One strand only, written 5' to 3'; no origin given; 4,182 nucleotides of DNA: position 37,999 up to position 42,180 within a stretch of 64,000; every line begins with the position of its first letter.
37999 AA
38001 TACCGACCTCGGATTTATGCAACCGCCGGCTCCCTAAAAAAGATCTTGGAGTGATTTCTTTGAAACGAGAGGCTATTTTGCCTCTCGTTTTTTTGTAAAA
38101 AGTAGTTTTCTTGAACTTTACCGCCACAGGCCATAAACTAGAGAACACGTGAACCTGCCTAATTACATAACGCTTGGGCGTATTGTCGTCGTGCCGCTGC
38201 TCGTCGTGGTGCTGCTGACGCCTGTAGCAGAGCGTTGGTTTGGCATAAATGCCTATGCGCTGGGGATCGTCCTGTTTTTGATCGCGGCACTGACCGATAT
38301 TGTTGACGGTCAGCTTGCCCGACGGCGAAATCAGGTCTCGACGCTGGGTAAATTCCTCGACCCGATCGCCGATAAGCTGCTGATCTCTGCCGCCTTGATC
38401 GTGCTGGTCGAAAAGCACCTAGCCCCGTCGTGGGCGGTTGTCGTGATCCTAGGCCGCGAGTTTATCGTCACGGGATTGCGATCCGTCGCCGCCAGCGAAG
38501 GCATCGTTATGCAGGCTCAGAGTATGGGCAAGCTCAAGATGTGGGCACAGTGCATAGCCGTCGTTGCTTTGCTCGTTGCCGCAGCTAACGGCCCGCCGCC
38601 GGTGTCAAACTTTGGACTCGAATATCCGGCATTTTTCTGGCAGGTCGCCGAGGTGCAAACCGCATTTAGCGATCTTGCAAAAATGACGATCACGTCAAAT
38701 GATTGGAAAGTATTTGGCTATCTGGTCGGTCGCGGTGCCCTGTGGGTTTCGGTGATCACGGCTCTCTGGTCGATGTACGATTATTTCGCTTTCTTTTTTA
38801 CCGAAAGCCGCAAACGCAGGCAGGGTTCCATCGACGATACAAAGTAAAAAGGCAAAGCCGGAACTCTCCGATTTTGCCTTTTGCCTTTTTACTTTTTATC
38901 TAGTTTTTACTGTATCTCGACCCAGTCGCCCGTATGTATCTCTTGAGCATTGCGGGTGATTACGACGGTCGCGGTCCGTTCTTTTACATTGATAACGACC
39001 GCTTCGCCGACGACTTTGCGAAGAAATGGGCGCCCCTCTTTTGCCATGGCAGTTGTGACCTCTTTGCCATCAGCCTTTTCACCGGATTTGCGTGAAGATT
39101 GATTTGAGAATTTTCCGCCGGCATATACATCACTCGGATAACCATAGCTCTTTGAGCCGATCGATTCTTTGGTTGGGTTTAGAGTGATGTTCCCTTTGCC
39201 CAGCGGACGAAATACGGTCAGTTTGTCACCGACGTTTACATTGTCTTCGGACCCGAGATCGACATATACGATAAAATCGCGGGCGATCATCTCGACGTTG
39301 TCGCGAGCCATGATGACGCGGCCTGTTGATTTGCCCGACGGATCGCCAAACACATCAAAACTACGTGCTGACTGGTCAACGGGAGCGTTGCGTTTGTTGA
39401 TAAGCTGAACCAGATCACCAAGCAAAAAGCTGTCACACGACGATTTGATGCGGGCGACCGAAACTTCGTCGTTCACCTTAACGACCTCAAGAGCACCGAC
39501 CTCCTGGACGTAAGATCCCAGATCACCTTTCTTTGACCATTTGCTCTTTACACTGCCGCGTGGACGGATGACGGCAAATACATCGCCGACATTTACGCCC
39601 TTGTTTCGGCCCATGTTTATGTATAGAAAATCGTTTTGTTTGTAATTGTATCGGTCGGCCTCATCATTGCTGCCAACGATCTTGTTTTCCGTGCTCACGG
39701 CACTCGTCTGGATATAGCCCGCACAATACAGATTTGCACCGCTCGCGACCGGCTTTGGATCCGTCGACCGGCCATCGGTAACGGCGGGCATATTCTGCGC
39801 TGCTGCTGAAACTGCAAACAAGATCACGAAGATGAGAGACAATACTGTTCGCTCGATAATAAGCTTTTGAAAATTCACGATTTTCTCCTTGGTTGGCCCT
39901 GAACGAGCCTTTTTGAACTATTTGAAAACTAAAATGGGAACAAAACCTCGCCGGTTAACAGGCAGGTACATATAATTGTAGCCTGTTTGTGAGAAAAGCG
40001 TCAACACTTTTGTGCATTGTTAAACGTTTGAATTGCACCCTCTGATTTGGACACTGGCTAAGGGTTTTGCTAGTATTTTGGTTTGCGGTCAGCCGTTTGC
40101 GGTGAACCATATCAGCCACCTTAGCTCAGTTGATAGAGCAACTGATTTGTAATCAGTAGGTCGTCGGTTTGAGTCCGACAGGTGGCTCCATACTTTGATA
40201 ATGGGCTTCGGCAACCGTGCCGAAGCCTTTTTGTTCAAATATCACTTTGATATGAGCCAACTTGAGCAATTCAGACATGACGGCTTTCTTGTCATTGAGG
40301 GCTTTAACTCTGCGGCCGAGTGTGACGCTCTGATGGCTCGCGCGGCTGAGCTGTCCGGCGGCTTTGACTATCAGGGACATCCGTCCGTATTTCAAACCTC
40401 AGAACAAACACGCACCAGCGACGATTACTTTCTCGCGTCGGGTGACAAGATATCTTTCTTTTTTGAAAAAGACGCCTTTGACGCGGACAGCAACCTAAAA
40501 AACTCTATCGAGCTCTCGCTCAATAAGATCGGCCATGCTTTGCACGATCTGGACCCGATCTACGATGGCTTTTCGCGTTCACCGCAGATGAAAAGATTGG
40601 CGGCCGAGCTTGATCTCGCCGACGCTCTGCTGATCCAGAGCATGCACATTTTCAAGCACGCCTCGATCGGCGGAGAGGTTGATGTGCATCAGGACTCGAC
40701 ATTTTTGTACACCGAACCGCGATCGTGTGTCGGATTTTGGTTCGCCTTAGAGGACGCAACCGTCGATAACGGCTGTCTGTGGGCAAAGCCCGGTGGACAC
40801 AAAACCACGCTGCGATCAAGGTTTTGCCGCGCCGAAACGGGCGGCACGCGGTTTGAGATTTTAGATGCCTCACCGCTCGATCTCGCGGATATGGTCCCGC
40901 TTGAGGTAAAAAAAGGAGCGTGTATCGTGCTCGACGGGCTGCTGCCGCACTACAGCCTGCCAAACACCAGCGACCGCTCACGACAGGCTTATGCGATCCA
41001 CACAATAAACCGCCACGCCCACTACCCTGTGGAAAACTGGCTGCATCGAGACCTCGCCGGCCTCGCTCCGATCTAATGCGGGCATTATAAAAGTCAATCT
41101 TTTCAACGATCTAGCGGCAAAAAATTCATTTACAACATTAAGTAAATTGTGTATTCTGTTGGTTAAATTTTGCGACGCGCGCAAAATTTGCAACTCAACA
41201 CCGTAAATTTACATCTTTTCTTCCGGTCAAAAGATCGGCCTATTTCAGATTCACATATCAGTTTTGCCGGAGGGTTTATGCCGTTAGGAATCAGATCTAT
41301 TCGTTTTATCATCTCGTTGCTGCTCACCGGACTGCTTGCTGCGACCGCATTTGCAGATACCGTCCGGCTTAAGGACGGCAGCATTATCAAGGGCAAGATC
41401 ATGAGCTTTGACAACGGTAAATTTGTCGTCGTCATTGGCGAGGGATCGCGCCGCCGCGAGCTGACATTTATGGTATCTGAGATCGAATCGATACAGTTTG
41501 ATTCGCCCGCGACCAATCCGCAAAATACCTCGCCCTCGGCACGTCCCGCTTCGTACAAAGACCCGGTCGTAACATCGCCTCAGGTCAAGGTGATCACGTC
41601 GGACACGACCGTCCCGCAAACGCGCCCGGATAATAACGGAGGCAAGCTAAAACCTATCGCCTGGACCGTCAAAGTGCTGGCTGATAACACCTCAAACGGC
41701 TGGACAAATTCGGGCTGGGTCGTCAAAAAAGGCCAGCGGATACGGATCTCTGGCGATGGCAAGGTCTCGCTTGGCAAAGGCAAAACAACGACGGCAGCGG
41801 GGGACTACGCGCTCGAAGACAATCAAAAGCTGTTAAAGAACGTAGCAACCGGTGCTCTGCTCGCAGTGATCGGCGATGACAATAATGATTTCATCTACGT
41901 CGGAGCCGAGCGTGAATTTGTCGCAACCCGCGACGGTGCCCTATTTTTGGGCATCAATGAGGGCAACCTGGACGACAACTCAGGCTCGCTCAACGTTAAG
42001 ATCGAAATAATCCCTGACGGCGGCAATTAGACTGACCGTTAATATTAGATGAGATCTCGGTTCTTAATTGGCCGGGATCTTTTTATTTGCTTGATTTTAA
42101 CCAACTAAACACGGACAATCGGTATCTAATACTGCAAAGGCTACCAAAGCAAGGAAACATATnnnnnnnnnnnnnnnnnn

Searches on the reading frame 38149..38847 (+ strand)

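Call 43: search_protein_families(library=pfam, proteins=[window:38149-38847:+], max_evalue=0.001)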
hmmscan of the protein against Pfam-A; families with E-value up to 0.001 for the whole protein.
window:38149-38847:+ (232 aa): 1 family
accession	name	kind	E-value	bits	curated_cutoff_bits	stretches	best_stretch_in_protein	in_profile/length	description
PF01066.26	CDP-OH_P_transf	-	1.8e-40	139.2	22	1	1-145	1-137/152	CDP-alcohol phosphatidyltransferase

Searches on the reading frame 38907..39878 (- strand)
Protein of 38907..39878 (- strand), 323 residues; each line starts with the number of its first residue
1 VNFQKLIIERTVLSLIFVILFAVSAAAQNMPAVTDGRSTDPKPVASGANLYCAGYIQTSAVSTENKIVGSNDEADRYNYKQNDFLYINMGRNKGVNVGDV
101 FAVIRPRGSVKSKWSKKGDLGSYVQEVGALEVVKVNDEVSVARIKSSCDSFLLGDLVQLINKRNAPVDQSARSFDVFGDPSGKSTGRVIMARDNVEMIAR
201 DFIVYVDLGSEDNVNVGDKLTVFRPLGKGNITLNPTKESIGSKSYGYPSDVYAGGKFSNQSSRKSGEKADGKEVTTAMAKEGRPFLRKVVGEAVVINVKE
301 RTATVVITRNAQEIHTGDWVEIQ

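Call 43: search_protein_families(library=pfam, proteins=[window:38907-39878:-], max_evalue=0.001)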
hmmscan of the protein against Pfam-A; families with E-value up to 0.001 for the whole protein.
window:38907-39878:- (323 aa): 1 family
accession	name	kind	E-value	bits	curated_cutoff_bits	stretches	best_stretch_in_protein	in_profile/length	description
PF16538.11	FlgT_C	-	3.9e-10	40.5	27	1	85-147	4-63/77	Flagellar assembly protein T, C-terminal domain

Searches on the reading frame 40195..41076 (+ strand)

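Call 43: search_protein_families(library=pfam, proteins=[window:40195-41076:+], max_evalue=0.001)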
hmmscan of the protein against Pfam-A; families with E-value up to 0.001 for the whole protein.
window:40195-41076:+ (293 aa): 1 family
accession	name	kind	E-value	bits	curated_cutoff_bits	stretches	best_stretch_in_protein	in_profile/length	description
PF05721.19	PhyH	-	4.9e-45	154.9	22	1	26-265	1-213/213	Phytanoyl-CoA dioxygenase (PhyH)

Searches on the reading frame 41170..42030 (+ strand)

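Call 56: search_protein_families(library=pfam, proteins=[window:41170-42030:+], max_evalue=0.0001)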
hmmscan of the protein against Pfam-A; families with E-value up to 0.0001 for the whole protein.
window:41170-42030:+ (286 aa): 1 family
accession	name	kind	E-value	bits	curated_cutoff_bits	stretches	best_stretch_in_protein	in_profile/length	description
PF07828.18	PA-IL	-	1.9e-07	31.6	22.5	1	164-279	1-117/121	PA-IL-like protein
